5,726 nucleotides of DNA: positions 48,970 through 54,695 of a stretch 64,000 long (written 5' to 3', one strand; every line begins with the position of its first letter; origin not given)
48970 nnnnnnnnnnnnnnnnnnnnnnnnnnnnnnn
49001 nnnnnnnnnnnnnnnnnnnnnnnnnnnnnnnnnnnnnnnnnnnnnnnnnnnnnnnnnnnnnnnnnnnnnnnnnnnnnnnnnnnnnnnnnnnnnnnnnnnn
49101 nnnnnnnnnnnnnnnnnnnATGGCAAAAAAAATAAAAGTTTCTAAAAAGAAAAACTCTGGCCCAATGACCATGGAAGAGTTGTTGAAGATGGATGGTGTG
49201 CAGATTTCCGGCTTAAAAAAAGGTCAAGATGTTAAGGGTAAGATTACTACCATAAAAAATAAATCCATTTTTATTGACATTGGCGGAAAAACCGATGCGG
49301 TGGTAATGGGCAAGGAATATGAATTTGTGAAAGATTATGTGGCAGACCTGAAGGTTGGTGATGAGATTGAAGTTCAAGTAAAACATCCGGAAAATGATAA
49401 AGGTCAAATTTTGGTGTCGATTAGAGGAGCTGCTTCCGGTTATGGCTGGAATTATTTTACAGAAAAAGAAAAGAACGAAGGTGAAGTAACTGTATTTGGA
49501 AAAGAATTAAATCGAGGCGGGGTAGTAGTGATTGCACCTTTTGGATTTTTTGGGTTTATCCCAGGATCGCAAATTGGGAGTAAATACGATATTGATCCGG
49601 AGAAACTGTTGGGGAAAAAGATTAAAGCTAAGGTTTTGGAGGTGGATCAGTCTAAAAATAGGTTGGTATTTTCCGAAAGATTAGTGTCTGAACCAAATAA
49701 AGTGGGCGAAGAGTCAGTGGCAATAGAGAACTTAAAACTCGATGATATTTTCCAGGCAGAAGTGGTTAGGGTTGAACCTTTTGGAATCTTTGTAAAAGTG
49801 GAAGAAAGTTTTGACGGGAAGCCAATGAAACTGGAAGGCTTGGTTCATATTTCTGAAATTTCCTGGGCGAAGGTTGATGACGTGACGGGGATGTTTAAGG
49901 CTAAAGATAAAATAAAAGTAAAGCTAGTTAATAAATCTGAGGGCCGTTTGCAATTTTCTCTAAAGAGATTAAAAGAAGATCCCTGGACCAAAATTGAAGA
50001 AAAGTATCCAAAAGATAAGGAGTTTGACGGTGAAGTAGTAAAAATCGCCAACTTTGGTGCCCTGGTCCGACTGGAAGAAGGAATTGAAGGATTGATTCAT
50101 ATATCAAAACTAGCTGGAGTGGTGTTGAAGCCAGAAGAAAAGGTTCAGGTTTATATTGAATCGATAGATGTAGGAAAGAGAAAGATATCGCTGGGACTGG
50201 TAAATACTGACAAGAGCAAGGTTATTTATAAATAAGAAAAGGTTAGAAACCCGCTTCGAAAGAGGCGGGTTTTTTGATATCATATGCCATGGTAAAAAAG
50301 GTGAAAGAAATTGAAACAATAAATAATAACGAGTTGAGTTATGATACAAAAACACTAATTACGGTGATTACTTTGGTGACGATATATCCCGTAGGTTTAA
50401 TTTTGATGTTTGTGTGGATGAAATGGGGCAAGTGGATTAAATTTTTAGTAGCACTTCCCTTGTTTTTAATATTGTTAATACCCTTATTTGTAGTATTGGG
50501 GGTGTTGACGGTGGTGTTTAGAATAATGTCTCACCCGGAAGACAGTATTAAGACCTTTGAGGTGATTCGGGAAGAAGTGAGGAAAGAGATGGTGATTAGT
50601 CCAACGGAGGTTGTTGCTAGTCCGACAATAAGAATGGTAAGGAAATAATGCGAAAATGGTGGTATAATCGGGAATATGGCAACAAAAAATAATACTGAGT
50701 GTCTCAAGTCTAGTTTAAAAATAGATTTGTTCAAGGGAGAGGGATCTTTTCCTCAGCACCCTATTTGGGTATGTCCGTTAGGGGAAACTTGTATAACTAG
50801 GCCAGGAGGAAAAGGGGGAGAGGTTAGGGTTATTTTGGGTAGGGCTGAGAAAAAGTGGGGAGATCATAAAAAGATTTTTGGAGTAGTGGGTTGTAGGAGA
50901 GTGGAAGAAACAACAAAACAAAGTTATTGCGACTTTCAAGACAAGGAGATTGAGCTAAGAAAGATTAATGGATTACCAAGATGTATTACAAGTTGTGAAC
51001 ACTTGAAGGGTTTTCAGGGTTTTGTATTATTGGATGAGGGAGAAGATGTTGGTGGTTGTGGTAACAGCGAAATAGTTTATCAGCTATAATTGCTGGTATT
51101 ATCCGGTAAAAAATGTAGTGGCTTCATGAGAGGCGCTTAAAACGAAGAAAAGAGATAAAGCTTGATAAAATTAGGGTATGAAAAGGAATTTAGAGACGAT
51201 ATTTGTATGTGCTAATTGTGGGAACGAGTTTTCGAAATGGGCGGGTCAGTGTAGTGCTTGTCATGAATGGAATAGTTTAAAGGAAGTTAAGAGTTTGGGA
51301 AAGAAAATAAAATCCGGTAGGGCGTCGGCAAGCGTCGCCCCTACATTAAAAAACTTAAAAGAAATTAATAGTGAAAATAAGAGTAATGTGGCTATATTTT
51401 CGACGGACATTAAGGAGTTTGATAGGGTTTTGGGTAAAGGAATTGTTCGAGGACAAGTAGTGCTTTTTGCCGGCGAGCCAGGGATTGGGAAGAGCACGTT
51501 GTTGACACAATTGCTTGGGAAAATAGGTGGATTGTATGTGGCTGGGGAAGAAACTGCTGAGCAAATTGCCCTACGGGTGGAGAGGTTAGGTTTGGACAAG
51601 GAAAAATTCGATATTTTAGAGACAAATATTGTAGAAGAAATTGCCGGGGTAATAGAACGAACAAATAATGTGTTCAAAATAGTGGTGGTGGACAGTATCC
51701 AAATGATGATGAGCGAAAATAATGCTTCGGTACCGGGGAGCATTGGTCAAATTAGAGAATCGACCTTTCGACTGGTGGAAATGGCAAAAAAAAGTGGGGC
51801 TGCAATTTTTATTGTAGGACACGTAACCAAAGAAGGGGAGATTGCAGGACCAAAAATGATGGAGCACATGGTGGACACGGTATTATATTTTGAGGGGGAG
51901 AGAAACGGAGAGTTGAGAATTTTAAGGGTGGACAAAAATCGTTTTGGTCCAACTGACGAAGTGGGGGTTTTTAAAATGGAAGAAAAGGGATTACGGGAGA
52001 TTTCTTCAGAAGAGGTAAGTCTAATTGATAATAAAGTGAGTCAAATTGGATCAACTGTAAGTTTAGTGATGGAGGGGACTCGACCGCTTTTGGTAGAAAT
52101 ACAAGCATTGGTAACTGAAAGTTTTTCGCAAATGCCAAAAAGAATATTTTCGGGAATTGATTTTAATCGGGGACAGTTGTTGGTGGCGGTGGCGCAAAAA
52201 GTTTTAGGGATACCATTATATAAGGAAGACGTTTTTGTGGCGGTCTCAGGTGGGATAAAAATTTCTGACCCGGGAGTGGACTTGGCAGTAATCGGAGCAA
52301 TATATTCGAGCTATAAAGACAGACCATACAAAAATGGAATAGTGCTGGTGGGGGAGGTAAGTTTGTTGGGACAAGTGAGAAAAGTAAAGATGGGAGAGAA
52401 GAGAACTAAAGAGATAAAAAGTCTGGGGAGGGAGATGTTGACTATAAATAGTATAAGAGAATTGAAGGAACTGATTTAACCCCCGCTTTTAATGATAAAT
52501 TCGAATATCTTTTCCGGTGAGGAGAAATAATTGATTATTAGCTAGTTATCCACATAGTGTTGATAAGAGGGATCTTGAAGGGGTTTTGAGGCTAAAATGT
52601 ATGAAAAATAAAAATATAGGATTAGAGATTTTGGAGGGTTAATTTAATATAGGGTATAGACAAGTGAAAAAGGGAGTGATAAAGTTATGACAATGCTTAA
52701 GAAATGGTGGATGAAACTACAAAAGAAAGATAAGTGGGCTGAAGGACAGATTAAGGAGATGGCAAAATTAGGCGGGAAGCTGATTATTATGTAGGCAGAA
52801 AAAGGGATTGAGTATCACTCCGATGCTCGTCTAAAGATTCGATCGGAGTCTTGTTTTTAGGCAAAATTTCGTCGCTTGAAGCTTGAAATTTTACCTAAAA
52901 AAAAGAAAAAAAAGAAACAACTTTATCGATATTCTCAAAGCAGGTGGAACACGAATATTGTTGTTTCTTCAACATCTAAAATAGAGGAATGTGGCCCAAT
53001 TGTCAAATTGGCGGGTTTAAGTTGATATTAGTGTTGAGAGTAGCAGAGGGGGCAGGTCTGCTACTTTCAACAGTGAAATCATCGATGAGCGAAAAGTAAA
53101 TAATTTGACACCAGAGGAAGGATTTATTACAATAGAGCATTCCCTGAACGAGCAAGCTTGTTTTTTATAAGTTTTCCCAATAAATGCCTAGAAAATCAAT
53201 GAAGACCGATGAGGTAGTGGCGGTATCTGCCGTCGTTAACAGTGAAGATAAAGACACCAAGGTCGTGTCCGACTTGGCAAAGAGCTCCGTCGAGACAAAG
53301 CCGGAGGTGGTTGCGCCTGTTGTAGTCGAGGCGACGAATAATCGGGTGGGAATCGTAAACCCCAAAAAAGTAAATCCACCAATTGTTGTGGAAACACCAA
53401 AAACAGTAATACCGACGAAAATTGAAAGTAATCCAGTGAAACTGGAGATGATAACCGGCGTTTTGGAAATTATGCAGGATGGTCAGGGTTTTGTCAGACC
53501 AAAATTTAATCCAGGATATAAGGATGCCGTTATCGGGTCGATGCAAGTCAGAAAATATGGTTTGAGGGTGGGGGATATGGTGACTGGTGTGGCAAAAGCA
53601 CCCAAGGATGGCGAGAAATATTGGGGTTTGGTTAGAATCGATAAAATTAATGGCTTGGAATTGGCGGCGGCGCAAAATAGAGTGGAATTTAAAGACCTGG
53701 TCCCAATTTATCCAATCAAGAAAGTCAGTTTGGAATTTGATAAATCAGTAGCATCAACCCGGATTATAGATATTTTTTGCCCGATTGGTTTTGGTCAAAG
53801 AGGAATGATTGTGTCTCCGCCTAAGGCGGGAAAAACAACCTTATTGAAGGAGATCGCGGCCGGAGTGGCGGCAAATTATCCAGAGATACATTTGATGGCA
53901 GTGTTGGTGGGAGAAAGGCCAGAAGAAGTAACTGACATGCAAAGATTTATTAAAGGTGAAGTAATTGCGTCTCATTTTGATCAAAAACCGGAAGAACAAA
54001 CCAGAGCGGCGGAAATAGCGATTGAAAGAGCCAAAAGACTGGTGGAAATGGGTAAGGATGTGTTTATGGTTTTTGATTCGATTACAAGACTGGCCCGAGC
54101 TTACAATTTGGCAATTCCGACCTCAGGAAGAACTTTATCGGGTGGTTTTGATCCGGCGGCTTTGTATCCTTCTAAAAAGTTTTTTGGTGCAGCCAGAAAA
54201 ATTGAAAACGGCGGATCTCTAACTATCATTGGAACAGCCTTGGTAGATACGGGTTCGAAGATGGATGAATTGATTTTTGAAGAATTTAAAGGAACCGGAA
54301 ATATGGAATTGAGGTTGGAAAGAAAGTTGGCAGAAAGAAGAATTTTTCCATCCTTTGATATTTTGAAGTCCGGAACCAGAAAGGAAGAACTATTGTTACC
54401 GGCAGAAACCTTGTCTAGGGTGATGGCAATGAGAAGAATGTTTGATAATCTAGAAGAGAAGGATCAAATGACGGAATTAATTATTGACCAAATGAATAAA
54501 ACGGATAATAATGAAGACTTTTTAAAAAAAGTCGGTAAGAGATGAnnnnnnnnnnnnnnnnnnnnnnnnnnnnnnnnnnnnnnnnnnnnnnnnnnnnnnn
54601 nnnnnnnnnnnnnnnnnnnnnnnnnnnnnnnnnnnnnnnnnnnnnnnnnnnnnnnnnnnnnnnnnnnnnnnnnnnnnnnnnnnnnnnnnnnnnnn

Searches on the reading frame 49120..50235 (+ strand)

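Call 40: search_protein_families(library=pfam, proteins=[window:49120-50235:+], max_evalue=0.001)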
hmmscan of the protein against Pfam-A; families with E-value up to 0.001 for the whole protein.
window:49120-50235:+ (371 aa): 2 families
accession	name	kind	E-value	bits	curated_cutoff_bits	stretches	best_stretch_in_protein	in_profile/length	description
PF00575.29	S1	-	1.6e-39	134.6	22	4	296-359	2-72/74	S1 RNA binding domain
PF23459.1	S1_RRP5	-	9.2e-07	29.8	27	0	126-183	10-69/72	RRP5 S1 domain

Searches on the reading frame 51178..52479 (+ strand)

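Call 40: search_protein_families(library=pfam, proteins=[window:51178-52479:+], max_evalue=0.001)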
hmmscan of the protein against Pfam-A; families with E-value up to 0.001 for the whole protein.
window:51178-52479:+ (433 aa): 6 families
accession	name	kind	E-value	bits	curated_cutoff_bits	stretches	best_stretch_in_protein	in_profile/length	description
PF06745.19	ATPase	-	7.5e-17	61.9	26.6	2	75-144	2-77/231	KaiC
PF18073.7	Zn_ribbon_LapB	-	6.8e-11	42.1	25.7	1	9-36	1-28/28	Rubredoxin metal binding domain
PF13481.12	AAA_25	-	7e-11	42.6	27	1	85-221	25-195/195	AAA domain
PF03796.21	DnaB_C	-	4e-05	23.6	27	0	75-116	3-43/255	DnaB-like helicase C terminal domain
PF13479.12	AAA_24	-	9.3e-05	22.8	27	1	92-179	2-78/195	AAA domain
PF03193.22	RsgA_GTPase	-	0.00073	19.8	30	0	69-115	84-129/174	RsgA GTPase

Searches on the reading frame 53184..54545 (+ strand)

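Call 40: search_protein_families(library=pfam, proteins=[window:53184-54545:+], max_evalue=0.001)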
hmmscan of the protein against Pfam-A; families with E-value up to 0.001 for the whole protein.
window:53184-54545:+ (453 aa): 2 families
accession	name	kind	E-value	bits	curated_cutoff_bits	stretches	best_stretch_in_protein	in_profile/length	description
PF00006.31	ATP-synt_ab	-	1.6e-27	97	29.5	1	192-396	2-211/213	ATP synthase alpha/beta family, nucleotide-binding domain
PF07497.18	Rho_RNA_bind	-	8e-21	74.1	27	1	91-159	2-71/73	Rho termination factor, RNA-binding domain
